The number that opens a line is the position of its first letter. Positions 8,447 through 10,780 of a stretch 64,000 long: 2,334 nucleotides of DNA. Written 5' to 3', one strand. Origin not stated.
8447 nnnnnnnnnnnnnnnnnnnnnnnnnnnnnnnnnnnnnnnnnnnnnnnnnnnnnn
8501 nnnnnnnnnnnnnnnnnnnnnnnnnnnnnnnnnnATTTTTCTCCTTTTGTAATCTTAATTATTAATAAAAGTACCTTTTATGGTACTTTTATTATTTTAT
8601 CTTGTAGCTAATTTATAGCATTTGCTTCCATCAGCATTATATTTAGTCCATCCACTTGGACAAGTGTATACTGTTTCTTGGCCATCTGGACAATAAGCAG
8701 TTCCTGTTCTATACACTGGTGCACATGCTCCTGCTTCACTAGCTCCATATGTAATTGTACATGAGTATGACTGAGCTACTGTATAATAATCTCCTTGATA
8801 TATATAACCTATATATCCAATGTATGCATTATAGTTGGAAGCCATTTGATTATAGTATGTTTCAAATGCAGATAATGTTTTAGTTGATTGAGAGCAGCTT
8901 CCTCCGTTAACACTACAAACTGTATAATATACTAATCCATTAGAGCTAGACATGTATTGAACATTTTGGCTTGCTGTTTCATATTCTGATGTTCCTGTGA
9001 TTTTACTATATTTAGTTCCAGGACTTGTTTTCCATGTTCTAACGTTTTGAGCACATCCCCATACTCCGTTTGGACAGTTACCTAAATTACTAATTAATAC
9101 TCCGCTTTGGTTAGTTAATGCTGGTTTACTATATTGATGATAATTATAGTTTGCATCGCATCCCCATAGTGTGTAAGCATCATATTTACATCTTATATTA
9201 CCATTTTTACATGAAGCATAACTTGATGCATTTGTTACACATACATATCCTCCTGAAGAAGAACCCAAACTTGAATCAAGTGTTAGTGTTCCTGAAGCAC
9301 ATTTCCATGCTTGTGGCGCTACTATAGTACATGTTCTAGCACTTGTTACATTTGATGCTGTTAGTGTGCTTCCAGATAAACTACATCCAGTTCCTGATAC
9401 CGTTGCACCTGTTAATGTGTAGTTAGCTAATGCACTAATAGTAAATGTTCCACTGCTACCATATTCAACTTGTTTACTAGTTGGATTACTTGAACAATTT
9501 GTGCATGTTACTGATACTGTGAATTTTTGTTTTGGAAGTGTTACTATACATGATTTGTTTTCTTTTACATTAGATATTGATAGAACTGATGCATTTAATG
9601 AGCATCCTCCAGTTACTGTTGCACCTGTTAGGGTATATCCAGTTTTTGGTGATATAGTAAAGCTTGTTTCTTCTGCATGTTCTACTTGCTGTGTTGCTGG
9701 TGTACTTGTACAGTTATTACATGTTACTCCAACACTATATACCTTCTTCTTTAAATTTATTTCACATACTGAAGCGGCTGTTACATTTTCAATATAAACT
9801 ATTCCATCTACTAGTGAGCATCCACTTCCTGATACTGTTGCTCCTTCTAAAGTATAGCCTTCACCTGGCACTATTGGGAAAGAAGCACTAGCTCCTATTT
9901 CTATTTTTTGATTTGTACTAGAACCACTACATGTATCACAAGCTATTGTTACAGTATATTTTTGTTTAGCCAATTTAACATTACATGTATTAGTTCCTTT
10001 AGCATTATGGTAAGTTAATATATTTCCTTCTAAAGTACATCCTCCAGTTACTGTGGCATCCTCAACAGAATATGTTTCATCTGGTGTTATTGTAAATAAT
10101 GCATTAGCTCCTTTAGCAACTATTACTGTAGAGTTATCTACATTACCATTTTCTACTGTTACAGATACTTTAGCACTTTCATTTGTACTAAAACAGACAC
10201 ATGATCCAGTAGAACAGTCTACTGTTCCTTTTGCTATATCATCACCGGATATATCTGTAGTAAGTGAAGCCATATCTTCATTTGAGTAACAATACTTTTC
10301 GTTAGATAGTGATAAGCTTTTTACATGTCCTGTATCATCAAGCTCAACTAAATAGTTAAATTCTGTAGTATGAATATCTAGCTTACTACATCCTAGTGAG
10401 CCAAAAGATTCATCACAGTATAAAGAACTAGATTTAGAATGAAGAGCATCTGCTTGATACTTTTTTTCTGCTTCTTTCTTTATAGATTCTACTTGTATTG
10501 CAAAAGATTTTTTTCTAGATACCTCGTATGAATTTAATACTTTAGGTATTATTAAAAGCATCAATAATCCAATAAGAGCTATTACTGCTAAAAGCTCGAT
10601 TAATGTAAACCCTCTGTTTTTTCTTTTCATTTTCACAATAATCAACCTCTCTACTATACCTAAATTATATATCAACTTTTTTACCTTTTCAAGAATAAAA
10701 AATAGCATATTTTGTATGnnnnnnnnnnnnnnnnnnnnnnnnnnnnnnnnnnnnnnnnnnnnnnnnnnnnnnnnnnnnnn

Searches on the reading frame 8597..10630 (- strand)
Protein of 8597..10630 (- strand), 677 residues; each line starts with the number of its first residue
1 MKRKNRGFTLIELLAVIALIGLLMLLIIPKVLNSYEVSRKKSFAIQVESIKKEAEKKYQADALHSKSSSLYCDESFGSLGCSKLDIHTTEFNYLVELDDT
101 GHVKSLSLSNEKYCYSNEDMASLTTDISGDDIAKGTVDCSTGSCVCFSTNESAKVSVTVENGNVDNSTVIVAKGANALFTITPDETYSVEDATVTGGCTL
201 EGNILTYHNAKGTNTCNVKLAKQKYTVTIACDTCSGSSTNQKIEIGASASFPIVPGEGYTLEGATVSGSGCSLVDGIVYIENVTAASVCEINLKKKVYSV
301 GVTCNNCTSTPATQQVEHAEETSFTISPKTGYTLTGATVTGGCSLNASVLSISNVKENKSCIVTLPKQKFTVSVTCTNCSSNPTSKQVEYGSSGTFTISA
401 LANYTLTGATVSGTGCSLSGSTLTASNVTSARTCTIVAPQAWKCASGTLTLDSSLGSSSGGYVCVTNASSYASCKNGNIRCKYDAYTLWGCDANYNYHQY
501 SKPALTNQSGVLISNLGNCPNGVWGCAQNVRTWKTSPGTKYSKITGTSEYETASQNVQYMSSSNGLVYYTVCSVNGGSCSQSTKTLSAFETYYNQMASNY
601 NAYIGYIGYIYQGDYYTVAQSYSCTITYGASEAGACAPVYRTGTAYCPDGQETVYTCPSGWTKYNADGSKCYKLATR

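Call 3: search_protein_families(library=pfam, proteins=[window:8597-10630:-], max_evalue=0.1)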
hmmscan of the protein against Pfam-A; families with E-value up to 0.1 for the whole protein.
window:8597-10630:- (677 aa): 2 families
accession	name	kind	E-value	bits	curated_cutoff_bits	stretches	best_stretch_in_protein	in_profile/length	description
PF07963.17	N_methyl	-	1e-07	31.6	21.2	1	2-27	1-26/27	Prokaryotic N-terminal methylation motif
PF05129.18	Zn_ribbon_Elf1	-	0.094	13.3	29.8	0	213-237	31-55/79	Transcription elongation factor Elf1 like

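Call 25: search_protein_families(library=ncbifam, proteins=[window:8597-10630:-], max_evalue=0.01)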
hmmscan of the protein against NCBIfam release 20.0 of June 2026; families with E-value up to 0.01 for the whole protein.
window:8597-10630:- (677 aa): 9 families
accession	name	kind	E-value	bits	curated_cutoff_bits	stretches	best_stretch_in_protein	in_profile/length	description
TIGR01710.1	typeII_sec_gspG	equivalog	4.1e-09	36.6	88.85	1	6-63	1-57/134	type II secretion system major pseudopilin GspG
NF040999.1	pilin_ComGC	equivalog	8.1e-08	32.3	75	1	6-62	2-57/84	competence type IV pilus major pilin ComGC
TIGR02532.1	IV_pilin_GFxxxE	domain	1.9e-06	27.4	16.3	1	6-27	2-23/24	prepilin-type N-terminal cleavage/methylation domain-containing protein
NF040982.1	ComGD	equivalog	1.9e-05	25.1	70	1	5-54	1-50/139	competence type IV pilus minor pilin ComGD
NF041775.1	typeIV_PilA_Myxo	equivalog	2.8e-05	24.2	400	1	3-38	8-43/214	type IV pilin protein PilA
NF041013.1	T4P_ComGE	equivalog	7.6e-05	22.7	49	1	3-59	1-57/83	competence type IV pilus minor pilin ComGE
TIGR02596.1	TIGR02596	subfamily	0.00031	20.9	70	1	8-46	1-39/196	Verru_Chthon cassette protein D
TIGR01708.2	typeII_sec_gspH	equivalog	0.00056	19.9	80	1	6-27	2-23/169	type II secretion system minor pseudopilin GspH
NF007862.0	PRK10574.1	equivalog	0.0036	17.4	138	0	4-30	3-29/145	prepilin peptidase-dependent pilin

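Call 74: search_protein_families(library=phrogs, proteins=[window:8597-10630:-], max_evalue=0.01)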
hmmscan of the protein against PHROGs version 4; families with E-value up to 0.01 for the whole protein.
window:8597-10630:- (677 aa): 4 families
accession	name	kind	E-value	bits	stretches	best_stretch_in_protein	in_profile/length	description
phrog_11596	-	unknown function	9.7e-06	26.5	1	1-164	1-145/187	-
phrog_3433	-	moron, auxiliary metabolic gene and host takeover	0.00061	20.9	1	3-50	17-62/127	pilin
phrog_27437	-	unknown function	0.00079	20.6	1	3-38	5-40/140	-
phrog_13280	-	unknown function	0.0074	17.2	1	4-24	2-22/67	-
